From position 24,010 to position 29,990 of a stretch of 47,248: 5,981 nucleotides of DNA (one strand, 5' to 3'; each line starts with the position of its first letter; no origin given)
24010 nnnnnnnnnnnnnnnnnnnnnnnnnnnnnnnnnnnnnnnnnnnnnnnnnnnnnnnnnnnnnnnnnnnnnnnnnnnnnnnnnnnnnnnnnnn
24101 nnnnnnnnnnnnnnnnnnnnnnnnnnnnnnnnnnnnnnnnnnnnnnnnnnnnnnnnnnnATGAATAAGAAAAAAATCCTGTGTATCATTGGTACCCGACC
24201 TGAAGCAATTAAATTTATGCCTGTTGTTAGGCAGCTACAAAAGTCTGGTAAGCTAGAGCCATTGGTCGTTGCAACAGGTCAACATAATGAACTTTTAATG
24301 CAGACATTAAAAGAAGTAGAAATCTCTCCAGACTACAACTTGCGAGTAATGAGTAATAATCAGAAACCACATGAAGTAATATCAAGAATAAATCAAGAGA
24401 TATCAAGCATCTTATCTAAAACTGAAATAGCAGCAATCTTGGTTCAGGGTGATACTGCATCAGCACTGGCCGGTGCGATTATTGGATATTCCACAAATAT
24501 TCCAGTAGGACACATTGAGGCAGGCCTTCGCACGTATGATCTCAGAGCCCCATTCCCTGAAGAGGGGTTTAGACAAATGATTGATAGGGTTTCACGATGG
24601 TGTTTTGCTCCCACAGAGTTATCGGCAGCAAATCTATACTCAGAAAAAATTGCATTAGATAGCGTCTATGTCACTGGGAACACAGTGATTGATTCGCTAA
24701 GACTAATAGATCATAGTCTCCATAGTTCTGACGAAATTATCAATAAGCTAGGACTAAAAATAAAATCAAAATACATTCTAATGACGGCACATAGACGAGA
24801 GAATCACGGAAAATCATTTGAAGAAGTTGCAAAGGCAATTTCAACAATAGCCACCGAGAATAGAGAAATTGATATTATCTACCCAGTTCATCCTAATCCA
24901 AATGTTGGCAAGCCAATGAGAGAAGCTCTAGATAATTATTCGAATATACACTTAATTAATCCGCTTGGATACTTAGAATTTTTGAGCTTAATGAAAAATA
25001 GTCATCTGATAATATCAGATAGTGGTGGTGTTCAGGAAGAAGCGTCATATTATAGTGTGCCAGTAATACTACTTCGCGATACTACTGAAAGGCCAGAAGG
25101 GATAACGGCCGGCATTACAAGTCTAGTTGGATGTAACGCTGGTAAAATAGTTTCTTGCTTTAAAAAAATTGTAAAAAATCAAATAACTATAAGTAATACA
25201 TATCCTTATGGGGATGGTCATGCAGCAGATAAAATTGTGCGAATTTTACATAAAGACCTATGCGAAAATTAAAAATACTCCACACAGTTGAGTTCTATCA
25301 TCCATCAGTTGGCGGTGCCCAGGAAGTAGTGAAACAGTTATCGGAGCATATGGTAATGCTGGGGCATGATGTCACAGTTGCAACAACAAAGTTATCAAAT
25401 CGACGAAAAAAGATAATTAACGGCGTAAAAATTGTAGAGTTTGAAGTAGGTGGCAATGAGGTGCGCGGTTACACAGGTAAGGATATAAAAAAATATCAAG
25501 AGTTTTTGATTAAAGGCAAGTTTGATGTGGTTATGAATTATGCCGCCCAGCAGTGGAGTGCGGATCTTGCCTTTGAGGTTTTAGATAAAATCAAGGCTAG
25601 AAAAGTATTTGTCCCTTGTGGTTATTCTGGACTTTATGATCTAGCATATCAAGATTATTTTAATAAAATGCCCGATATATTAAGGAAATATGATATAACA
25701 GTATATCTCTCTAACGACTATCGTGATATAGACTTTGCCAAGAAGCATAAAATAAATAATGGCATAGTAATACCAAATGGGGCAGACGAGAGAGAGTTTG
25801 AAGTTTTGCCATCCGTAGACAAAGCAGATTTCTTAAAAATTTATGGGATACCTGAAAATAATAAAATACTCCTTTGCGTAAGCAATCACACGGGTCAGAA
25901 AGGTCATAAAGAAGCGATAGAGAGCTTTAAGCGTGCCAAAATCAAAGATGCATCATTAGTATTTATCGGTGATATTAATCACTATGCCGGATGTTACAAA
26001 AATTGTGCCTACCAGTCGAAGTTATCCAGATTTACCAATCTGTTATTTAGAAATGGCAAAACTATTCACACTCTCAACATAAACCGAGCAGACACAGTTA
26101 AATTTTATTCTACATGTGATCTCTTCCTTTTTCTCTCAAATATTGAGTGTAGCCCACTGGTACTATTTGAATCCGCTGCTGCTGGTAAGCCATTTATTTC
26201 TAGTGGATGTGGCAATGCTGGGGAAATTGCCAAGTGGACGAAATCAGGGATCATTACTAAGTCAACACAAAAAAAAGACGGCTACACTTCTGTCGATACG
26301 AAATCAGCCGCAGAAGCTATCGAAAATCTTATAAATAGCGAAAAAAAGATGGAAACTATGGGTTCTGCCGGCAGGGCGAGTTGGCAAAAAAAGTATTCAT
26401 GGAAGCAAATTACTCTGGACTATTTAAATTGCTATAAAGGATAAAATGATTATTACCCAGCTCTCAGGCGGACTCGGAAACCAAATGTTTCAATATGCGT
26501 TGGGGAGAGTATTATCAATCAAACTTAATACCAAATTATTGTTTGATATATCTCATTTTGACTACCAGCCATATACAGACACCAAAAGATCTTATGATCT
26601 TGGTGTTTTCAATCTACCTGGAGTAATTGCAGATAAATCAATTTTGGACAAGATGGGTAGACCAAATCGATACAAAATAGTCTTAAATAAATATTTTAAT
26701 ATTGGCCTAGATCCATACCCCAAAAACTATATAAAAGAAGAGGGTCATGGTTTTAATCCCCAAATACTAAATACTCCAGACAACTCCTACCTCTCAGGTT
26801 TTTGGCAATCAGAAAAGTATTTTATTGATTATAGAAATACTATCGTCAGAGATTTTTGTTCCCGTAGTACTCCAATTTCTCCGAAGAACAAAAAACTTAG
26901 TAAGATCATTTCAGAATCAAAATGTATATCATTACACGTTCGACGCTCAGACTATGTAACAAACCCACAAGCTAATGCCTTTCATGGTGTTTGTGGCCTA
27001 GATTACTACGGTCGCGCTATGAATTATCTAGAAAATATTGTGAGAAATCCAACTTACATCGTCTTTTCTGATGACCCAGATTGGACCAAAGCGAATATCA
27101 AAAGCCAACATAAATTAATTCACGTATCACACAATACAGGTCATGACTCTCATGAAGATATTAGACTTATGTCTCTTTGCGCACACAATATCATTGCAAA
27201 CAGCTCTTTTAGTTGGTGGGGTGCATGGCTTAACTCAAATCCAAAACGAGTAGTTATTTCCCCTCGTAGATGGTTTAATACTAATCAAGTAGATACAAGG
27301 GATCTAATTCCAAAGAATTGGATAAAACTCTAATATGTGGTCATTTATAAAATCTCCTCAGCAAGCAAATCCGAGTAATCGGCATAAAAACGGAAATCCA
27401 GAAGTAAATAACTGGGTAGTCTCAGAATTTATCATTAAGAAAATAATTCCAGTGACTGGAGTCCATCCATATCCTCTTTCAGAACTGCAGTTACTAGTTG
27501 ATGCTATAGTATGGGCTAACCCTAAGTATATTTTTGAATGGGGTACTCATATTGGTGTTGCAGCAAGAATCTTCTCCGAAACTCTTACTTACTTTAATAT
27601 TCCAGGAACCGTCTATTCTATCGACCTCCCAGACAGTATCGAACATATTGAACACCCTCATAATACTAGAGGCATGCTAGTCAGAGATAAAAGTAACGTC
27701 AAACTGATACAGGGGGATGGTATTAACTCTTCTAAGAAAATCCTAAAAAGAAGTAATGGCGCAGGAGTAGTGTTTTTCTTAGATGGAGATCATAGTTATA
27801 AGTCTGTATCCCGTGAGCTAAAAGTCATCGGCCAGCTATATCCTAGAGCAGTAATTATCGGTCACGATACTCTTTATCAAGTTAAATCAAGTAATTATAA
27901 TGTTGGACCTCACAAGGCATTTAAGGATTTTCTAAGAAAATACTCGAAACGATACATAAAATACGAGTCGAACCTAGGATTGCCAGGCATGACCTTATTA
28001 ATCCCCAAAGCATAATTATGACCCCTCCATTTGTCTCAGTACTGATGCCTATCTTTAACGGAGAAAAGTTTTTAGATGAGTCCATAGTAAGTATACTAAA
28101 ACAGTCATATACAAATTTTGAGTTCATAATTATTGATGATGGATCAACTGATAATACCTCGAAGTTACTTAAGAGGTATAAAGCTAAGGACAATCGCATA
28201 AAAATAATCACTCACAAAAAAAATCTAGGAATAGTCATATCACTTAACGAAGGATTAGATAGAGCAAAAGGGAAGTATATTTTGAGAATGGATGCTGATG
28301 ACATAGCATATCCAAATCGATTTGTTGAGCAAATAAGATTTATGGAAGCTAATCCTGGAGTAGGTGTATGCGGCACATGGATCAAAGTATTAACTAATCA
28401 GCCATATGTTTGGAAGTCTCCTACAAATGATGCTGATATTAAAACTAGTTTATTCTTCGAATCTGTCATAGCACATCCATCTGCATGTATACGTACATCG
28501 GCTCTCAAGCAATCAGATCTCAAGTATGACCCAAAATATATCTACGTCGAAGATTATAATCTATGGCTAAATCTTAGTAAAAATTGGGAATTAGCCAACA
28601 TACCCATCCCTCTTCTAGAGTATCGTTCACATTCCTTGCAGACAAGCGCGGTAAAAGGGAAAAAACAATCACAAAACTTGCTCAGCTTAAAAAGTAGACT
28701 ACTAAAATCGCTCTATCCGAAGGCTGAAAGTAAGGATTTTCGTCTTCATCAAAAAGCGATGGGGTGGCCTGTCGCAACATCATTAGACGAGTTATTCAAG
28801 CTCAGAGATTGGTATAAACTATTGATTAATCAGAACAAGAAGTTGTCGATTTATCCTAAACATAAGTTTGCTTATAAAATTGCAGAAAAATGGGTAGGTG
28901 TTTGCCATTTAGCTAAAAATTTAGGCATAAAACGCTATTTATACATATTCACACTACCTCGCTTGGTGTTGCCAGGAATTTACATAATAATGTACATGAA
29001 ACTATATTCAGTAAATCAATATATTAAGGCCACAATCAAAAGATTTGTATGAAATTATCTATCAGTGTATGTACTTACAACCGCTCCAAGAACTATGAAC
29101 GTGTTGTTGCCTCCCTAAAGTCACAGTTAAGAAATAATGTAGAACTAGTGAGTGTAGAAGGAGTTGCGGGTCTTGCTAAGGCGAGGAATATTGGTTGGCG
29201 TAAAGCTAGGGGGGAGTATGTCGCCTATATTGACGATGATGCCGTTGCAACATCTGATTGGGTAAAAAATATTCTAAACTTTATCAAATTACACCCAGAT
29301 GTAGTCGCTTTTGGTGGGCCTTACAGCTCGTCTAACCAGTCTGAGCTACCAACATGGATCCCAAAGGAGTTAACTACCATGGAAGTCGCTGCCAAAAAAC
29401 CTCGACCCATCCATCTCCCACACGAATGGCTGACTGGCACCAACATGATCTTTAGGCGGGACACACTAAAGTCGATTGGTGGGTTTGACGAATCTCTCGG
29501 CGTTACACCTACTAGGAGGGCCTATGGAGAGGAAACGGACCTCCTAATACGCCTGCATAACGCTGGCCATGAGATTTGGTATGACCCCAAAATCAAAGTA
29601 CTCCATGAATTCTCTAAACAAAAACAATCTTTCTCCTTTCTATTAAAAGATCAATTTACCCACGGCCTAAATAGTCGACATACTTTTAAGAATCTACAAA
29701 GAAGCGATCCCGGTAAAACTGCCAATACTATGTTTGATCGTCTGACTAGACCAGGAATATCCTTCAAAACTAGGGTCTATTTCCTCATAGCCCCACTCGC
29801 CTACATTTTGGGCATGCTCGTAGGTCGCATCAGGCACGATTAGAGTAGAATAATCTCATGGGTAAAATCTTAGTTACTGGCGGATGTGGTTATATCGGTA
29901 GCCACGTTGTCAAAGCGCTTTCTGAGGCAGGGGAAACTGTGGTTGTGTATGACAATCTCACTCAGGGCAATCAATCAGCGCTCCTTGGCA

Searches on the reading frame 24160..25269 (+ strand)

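Call 14: search_protein_families(library=pfam, proteins=[window:24160-25269:+], max_evalue=0.0001)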
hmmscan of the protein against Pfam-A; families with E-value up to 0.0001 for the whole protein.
window:24160-25269:+ (370 aa): 1 family
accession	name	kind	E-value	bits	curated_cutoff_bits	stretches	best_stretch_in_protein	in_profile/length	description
PF02350.25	Epimerase_2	-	1.7e-102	343.3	30.6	1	25-363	2-346/347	UDP-N-acetylglucosamine 2-epimerase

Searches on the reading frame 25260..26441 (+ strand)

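Call 14: search_protein_families(library=pfam, proteins=[window:25260-26441:+], max_evalue=0.0001)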
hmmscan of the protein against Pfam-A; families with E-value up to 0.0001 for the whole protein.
window:25260-26441:+ (394 aa): 4 families
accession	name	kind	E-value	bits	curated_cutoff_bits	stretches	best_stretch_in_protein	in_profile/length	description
PF00534.26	Glycos_transf_1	-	1.3e-21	77.4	26.4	1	189-372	3-170/172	Glycosyl transferases group 1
PF13692.12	Glyco_trans_1_4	-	7e-11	43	27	1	202-358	2-140/142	Glycosyl transferases group 1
PF13439.12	Glyco_transf_4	-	5.1e-09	36.8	28.5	1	17-177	1-168/170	Glycosyltransferase Family 4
PF13524.12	Glyco_trans_1_2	-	6.3e-05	23.4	25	0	267-385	28-139/144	Glycosyl transferase-like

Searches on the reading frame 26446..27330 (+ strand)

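Call 14: search_protein_families(library=pfam, proteins=[window:26446-27330:+], max_evalue=0.0001)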
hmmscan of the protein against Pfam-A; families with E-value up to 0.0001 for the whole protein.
window:26446-27330:+ (295 aa): 1 family
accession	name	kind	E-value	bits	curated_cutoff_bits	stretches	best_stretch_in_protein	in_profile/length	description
PF01531.22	Glyco_transf_11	-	1.4e-33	116.8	23.9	1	94-294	104-296/298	Glycosyl transferase family 11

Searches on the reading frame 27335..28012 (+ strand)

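Call 14: search_protein_families(library=pfam, proteins=[window:27335-28012:+], max_evalue=0.0001)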
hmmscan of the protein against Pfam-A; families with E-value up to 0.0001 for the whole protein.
window:27335-28012:+ (226 aa): 2 families
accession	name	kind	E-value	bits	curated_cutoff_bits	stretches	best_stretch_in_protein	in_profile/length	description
PF13578.12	Methyltransf_24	-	3.2e-07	31.6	26.3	1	68-179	2-105/105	Methyltransferase domain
PF04989.18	RMNT_CmcI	-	2.9e-06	27.6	23.2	1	56-207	26-183/206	Rhamnosyl O-methyltransferase/CmcI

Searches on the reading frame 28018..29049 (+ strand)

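Call 14: search_protein_families(library=pfam, proteins=[window:28018-29049:+], max_evalue=0.0001)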
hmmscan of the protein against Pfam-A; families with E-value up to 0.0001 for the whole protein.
window:28018-29049:+ (344 aa): 3 families
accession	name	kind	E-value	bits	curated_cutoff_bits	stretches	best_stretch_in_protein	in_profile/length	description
PF00535.33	Glycos_transf_2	-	1.9e-36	126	23.3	1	7-135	1-129/168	Glycosyl transferase family 2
PF13641.12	Glyco_tranf_2_3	-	5.5e-13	49.9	27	1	3-188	1-196/230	Glycosyltransferase like family 2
PF10111.15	Glyco_tranf_2_2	-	9.5e-12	45.4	27.3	1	7-142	1-147/276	Glycosyltransferase like family 2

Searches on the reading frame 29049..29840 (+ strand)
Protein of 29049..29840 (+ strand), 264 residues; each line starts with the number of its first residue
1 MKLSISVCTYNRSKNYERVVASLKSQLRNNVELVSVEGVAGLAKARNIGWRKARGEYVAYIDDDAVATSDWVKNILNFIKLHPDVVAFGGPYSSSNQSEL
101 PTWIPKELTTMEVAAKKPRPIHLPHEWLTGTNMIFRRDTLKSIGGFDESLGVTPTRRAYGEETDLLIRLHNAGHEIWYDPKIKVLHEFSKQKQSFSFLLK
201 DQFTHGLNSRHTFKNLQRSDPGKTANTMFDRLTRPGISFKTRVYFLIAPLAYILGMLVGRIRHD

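Call 14: search_protein_families(library=pfam, proteins=[window:29049-29840:+], max_evalue=0.0001)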
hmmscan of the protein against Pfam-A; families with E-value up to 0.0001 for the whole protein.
window:29049-29840:+ (264 aa): 4 families
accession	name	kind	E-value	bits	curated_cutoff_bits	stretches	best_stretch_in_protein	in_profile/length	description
PF00535.33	Glycos_transf_2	-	3e-17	63.5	23.3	1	41-142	65-166/168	Glycosyl transferase family 2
PF13641.12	Glyco_tranf_2_3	-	6.9e-10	39.8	27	1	3-191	31-216/230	Glycosyltransferase like family 2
PF10111.15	Glyco_tranf_2_2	-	1.3e-09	38.4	27.3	1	18-80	45-107/276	Glycosyltransferase like family 2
PF13632.12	Glyco_trans_2_3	-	7e-06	26.4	27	1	57-178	1-115/198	Glycosyl transferase family group 2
